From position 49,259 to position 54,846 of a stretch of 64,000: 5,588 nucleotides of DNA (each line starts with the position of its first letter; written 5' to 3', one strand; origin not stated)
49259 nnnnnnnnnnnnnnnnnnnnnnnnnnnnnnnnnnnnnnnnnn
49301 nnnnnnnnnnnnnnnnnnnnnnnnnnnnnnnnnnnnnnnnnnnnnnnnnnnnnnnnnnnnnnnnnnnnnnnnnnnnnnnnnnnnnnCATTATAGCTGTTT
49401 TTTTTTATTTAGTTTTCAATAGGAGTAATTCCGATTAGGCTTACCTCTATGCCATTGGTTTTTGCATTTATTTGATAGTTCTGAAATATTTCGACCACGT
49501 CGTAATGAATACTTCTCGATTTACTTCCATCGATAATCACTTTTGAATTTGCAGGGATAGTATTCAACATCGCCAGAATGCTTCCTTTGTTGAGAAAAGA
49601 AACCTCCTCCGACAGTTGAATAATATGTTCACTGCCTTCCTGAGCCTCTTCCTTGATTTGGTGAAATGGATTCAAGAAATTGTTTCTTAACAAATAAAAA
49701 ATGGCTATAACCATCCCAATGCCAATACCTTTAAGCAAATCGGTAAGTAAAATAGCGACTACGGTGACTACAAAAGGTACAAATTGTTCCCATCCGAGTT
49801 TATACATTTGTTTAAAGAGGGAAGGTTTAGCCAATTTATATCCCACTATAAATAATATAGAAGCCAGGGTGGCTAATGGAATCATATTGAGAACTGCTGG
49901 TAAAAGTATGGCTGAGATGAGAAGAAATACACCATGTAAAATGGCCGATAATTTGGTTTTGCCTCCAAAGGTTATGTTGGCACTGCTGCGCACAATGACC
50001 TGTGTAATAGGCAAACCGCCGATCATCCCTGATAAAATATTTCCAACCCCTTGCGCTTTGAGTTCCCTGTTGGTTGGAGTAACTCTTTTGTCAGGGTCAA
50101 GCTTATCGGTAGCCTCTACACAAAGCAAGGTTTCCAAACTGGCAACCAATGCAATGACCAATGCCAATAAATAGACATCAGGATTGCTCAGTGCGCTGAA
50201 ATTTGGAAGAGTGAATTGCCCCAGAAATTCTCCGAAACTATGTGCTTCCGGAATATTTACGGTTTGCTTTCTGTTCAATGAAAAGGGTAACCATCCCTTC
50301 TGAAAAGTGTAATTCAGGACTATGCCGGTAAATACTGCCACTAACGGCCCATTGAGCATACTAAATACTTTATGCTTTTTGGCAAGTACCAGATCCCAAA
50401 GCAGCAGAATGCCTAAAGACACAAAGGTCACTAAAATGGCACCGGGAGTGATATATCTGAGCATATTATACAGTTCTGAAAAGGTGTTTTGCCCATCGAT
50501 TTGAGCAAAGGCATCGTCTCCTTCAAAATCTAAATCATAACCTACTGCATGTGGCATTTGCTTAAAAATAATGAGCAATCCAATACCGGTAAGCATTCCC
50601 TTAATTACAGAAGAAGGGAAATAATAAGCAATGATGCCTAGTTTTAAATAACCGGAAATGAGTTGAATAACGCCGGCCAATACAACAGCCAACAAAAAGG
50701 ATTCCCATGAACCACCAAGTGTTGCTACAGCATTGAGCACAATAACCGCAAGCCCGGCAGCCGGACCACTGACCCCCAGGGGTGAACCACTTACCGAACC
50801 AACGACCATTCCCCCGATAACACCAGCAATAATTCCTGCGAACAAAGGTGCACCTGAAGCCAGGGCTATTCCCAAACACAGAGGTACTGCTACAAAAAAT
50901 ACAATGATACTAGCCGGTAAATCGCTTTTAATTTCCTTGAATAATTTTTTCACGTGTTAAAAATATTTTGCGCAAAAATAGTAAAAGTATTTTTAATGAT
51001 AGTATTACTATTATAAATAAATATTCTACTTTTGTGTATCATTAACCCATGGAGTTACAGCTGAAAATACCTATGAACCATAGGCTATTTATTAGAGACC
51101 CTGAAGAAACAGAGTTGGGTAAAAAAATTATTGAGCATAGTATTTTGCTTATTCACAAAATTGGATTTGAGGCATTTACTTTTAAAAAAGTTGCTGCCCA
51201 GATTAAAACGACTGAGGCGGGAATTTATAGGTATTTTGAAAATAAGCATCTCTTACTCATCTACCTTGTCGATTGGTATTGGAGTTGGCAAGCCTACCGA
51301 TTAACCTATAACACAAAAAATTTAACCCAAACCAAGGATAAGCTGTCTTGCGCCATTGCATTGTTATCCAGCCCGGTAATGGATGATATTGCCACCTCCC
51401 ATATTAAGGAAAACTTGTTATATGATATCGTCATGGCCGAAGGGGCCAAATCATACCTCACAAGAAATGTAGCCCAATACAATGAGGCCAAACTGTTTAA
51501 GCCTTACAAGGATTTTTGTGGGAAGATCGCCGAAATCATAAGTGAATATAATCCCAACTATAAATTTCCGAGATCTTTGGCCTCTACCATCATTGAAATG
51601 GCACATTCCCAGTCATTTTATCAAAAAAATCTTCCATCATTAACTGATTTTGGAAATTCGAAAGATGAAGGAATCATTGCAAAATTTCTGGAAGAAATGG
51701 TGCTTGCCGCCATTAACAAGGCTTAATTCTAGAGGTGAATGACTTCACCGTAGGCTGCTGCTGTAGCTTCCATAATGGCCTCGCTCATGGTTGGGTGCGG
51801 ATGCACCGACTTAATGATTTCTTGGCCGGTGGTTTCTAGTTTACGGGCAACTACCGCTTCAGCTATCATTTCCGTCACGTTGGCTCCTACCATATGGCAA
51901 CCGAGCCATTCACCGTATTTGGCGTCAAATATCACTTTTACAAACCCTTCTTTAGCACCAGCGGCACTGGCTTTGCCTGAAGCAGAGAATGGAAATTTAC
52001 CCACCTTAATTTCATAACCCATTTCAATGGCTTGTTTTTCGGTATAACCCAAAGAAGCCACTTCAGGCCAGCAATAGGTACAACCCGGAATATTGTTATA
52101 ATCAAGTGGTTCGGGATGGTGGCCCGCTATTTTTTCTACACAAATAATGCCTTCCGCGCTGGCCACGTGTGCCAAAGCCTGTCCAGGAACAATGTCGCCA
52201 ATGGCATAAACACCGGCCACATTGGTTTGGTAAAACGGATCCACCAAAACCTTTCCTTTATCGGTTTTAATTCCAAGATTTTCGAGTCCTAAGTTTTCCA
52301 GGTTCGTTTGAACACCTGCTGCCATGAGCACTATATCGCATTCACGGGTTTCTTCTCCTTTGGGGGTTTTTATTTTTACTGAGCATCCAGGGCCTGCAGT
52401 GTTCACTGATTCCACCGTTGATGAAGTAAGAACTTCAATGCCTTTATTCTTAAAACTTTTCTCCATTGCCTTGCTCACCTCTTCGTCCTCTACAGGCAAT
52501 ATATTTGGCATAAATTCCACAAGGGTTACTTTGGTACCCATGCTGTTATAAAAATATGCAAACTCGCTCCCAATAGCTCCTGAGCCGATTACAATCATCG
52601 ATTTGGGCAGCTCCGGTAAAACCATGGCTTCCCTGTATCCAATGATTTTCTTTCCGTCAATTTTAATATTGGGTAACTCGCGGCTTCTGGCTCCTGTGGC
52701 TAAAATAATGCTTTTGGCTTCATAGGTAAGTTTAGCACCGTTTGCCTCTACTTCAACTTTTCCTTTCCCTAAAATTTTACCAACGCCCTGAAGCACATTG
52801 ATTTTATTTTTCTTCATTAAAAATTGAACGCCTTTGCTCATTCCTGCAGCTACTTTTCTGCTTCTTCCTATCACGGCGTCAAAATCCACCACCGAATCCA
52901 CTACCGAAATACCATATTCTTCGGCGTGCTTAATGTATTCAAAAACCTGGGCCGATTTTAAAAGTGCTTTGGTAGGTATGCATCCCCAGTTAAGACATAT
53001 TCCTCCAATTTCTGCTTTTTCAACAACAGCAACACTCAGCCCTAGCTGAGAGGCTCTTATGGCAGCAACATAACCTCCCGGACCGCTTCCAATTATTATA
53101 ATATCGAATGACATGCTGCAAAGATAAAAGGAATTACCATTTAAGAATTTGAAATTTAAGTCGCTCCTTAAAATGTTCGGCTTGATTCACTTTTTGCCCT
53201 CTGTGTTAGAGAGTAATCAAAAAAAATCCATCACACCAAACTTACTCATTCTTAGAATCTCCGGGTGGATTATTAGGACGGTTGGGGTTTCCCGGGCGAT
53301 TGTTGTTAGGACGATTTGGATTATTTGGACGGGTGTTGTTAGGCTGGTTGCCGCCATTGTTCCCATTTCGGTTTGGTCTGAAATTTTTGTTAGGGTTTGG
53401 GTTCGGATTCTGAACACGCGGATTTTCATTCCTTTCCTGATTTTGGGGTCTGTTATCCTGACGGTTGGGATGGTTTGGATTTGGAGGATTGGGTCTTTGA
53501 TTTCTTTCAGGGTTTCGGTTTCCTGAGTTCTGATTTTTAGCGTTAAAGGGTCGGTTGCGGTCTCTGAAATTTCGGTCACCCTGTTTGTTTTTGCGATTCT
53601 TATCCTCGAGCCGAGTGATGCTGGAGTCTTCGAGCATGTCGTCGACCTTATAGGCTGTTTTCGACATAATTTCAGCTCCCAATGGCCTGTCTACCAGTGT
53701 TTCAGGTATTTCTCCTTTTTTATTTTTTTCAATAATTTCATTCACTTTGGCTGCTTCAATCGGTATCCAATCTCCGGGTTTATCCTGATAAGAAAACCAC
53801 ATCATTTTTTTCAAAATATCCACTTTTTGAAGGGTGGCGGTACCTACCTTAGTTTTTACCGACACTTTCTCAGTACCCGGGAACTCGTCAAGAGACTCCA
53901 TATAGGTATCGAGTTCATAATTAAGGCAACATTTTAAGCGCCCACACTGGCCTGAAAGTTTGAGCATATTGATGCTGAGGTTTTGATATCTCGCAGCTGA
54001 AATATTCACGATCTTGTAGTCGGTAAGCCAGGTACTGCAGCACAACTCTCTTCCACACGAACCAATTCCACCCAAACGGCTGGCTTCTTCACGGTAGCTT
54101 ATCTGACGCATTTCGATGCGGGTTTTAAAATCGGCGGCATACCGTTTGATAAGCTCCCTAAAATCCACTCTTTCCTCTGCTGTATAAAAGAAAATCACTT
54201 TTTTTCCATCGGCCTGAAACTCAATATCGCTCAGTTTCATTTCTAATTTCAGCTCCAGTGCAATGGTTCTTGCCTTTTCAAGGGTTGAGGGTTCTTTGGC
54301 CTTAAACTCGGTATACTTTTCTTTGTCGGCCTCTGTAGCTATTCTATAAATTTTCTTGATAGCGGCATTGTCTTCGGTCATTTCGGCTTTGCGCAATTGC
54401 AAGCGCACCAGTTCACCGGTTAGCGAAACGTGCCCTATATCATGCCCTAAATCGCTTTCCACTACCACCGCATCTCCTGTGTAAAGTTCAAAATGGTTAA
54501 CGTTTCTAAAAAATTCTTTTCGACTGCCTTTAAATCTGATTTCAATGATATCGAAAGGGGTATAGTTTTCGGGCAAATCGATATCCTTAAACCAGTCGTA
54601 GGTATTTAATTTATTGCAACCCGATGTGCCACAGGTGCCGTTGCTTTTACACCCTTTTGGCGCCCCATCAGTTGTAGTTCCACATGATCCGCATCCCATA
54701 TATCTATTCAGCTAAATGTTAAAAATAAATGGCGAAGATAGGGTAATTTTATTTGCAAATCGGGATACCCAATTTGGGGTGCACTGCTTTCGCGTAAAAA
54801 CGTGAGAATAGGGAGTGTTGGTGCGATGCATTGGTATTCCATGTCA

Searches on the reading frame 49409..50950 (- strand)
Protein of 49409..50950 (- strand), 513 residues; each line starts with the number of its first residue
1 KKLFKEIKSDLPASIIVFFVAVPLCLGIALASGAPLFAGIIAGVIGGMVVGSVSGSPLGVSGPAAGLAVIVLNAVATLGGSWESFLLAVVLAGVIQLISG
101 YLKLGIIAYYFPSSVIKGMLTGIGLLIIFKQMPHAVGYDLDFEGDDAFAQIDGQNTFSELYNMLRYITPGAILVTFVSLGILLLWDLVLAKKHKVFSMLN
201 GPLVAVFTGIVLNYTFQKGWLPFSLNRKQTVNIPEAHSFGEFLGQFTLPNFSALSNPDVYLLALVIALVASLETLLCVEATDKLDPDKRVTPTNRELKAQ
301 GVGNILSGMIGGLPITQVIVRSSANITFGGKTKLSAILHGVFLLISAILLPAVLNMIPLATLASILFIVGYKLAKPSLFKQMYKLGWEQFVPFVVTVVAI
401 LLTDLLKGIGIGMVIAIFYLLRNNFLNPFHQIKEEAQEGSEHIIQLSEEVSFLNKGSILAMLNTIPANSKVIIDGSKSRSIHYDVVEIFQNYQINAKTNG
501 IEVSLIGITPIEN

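Call 74: search_protein_families(library=pfam, proteins=[window:49409-50950:-], max_evalue=0.0001)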
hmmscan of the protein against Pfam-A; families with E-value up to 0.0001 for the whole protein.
window:49409-50950:- (513 aa): 2 families
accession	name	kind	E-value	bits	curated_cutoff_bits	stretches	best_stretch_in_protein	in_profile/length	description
PF00916.26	Sulfate_transp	-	1.3e-58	199.1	23.2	1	8-391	2-375/380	Sulfate permease family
PF16983.11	MFS_MOT1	-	5.6e-07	30.3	30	1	261-373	14-111/111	Molybdate transporter of MFS superfamily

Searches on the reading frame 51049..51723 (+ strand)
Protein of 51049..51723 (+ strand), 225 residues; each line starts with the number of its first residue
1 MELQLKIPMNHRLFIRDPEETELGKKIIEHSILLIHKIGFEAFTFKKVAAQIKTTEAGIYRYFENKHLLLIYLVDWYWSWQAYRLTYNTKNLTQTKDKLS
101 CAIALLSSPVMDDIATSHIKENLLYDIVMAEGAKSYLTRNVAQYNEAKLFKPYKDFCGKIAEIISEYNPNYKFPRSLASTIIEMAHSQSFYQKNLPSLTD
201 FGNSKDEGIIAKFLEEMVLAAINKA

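Call 74: search_protein_families(library=pfam, proteins=[window:51049-51723:+], max_evalue=0.0001)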
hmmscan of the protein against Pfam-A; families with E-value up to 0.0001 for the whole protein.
window:51049-51723:+ (225 aa): 1 family
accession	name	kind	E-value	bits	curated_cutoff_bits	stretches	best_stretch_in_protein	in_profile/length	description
PF00440.29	TetR_N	-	1.4e-07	31.6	24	1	28-70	2-44/47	Bacterial regulatory proteins, tetR family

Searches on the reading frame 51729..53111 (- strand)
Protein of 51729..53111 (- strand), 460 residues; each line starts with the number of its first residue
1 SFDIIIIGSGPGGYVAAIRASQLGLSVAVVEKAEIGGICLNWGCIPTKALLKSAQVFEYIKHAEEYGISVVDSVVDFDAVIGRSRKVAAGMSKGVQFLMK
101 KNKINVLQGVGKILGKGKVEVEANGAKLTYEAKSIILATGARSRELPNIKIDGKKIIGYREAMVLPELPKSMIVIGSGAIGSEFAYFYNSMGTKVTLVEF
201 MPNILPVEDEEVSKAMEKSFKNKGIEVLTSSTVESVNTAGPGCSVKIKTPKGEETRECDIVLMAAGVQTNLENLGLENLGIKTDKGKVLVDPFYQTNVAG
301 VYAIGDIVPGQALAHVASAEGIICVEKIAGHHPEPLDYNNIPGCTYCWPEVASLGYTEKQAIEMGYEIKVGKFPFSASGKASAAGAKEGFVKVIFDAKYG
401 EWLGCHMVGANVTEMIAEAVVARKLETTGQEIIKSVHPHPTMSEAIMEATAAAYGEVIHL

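Call 74: search_protein_families(library=pfam, proteins=[window:51729-53111:-], max_evalue=0.0001)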
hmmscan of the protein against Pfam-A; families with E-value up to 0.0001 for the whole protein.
window:51729-53111:- (460 aa): 11 families
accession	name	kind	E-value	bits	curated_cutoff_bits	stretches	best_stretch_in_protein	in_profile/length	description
PF07992.20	Pyr_redox_2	-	9.7e-69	232.4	26.1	1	2-321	1-291/291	Pyridine nucleotide-disulphide oxidoreductase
PF02852.28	Pyr_redox_dim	-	5.1e-36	123.7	25.3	1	341-449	1-109/110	Pyridine nucleotide-disulphide oxidoreductase, dimerisation domain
PF00070.33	Pyr_redox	-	5.8e-24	84.9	22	1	172-246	2-78/82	Pyridine nucleotide-disulphide oxidoreductase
PF13738.12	Pyr_redox_3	-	1.2e-17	64.6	30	1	5-305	1-305/305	Pyridine nucleotide-disulphide oxidoreductase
PF01266.30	DAO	-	2.2e-12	47.6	27.9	0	207-290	146-230/353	FAD dependent oxidoreductase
PF03486.20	HI0933_like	-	4.1e-09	36.7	50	0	3-34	2-33/244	HI0933-like protein Rossmann domain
PF00890.30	FAD_binding_2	-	4.4e-09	36.5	20.4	1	3-37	1-35/414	FAD binding domain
PF13450.12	NAD_binding_8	-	1.5e-08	35.2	21.9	0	6-39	1-35/68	NAD(P)-binding Rossmann-like domain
PF12831.13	FAD_oxidored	-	4.6e-08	33.2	27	1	3-38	1-37/416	FAD dependent oxidoreductase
PF01134.28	GIDA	-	6.3e-08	32.5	22.1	1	3-144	1-153/391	Glucose inhibited division protein A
PF01494.25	FAD_binding_3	-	7e-05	22.6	22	0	3-33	3-33/349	FAD binding domain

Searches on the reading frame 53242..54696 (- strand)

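Call 74: search_protein_families(library=pfam, proteins=[window:53242-54696:-], max_evalue=0.0001)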
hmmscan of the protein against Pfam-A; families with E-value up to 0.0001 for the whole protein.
window:53242-54696:- (484 aa): 1 family
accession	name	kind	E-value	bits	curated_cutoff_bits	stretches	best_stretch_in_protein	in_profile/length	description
PF04468.17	PSP1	-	5.2e-29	100.8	27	1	114-199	1-86/86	PSP1 C-terminal conserved region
